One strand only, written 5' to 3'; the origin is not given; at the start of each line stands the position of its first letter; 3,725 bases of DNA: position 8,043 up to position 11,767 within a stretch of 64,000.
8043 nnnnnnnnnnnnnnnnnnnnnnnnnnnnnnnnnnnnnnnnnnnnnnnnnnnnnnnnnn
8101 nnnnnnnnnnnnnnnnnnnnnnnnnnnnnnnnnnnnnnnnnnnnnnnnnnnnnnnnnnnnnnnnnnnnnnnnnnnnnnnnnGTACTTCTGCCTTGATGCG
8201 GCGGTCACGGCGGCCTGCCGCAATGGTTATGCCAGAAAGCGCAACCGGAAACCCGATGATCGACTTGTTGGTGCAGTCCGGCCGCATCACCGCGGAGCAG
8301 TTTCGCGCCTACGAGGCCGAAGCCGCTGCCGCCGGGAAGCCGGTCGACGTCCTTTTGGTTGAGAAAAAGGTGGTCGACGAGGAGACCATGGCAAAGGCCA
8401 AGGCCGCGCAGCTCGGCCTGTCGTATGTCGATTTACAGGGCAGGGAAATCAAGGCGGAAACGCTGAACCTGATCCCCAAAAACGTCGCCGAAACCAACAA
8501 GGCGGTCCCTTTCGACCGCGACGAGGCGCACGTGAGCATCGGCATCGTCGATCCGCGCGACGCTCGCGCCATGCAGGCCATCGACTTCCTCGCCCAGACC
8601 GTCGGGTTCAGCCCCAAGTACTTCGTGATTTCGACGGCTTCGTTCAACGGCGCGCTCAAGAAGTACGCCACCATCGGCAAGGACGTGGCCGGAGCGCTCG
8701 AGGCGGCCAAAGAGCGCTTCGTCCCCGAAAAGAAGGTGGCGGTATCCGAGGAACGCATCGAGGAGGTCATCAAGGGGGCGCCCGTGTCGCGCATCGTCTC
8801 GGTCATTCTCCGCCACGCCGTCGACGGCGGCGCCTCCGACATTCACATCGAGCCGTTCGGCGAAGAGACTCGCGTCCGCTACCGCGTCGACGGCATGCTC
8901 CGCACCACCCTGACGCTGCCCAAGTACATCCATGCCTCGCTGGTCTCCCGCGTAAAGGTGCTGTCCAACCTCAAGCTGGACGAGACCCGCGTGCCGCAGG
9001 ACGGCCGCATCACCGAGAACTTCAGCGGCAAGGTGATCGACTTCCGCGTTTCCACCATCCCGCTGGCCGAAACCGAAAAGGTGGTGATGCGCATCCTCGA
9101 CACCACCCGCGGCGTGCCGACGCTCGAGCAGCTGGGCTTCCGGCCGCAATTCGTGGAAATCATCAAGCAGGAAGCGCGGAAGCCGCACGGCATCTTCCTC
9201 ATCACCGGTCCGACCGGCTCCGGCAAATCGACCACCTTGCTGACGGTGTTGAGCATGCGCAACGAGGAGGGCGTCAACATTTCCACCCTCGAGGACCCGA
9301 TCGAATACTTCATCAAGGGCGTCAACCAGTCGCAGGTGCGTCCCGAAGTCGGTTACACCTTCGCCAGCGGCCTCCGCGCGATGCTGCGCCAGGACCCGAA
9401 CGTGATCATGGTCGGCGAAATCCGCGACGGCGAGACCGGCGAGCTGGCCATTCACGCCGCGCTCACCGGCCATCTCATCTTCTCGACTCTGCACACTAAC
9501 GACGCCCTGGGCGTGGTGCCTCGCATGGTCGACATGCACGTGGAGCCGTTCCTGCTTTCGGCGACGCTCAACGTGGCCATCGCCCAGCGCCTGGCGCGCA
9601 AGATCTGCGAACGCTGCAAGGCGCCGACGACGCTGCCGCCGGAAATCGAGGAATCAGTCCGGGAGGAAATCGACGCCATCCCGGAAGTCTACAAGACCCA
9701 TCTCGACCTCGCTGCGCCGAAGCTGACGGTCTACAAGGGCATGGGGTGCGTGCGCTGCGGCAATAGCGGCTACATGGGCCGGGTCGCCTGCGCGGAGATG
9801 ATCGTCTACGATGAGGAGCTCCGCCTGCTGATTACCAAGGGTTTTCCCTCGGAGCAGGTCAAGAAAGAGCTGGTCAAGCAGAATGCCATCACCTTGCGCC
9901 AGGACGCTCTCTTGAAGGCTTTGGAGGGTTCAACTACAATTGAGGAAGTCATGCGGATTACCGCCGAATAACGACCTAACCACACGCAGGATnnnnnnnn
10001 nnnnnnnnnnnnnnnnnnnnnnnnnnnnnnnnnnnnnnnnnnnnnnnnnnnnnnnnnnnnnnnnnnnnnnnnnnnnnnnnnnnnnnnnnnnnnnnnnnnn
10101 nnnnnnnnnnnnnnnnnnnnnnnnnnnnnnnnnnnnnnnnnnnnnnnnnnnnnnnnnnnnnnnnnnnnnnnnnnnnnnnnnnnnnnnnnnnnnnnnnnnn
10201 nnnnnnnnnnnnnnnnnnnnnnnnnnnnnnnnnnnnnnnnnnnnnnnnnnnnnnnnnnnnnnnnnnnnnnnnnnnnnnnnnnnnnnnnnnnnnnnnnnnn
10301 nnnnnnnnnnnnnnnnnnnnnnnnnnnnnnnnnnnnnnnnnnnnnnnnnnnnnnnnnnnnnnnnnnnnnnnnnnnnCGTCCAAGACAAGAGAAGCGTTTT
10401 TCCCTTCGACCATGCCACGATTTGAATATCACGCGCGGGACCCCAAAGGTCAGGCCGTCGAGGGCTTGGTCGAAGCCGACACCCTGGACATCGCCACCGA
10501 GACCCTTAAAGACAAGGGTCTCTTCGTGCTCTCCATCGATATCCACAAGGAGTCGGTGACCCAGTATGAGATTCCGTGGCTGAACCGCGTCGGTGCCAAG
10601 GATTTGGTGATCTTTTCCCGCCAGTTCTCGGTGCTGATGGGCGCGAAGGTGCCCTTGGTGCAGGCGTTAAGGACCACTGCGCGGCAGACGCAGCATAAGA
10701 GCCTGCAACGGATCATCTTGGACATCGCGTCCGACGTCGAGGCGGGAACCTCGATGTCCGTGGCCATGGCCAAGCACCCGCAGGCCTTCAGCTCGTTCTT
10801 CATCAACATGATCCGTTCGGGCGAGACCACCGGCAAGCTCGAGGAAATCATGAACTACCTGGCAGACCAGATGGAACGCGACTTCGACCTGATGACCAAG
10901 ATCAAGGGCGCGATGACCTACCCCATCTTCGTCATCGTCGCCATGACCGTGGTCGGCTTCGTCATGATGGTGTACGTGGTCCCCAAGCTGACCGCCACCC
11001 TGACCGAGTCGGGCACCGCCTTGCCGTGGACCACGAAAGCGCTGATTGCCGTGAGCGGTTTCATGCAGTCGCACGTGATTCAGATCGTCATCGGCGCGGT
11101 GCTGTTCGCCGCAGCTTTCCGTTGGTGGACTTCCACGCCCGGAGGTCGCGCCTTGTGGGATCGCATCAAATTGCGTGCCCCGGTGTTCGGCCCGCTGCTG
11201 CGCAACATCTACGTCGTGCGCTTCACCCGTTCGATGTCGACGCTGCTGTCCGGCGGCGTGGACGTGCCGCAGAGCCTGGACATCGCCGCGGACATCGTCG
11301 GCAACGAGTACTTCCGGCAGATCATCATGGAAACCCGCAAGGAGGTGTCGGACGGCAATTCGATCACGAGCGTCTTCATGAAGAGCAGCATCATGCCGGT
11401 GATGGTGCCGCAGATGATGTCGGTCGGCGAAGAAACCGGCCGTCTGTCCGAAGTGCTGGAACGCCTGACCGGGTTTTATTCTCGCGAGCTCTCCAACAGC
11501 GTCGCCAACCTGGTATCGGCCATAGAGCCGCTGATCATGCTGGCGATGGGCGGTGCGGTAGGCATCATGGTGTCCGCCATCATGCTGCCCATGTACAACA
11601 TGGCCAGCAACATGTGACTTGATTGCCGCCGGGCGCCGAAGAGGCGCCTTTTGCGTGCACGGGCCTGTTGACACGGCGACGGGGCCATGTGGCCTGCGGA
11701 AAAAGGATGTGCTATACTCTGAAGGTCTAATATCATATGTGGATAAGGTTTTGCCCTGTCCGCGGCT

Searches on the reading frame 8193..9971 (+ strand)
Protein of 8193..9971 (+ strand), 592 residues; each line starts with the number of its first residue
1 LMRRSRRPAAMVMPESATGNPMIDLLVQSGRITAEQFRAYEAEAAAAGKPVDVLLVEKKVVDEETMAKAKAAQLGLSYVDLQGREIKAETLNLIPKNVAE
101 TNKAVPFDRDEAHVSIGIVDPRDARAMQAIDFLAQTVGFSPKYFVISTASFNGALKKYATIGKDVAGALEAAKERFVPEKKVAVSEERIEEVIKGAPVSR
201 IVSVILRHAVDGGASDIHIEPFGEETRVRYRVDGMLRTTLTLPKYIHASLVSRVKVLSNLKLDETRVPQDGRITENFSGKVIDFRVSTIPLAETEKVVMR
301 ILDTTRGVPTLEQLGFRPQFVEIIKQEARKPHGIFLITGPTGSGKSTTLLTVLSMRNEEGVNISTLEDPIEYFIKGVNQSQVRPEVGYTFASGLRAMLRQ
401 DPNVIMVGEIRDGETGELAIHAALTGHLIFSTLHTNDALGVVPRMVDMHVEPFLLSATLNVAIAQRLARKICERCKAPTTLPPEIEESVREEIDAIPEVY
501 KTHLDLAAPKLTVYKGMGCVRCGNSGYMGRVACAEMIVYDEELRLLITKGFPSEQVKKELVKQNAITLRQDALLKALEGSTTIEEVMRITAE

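Call 20: search_protein_families(library=pfam, proteins=[window:8193-9971:+], max_evalue=0.01)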
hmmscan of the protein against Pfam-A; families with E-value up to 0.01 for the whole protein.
window:8193-9971:+ (592 aa): 8 families
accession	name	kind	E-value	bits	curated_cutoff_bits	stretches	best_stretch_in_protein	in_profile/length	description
PF00437.27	T2SSE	-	1.2e-117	393.1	24.9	1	195-588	5-370/370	Type II/IV secretion system protein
PF05157.20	MshEN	-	1.1e-10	41.7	23.1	1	74-156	1-81/90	MshEN domain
PF13555.12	AAA_29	-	0.00026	21.1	27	1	330-352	20-45/61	P-loop containing region of AAA domain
PF25199.1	nSTAND_NTPase5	-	0.00031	21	34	1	323-362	32-72/145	Novel STAND NTPase 5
PF13476.12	AAA_23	-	0.0011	20.1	27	1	332-349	19-36/201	AAA domain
PF13401.12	AAA_22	-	0.0016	19.2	27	1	331-367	4-33/130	AAA domain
PF13191.12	AAA_16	-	0.0042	18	32.6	0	329-361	20-54/167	AAA ATPase domain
PF03215.21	Rad17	-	0.0071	16.7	23.8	0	329-354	42-66/186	Rad17 P-loop domain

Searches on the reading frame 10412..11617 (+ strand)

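Call 20: search_protein_families(library=pfam, proteins=[window:10412-11617:+], max_evalue=0.01)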
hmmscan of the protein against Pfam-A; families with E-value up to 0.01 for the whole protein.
window:10412-11617:+ (401 aa): 1 family
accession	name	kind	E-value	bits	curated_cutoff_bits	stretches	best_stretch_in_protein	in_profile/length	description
PF00482.28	T2SSF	-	9.5e-60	200.5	25.2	2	68-191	1-125/125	Type II secretion system (T2SS), protein F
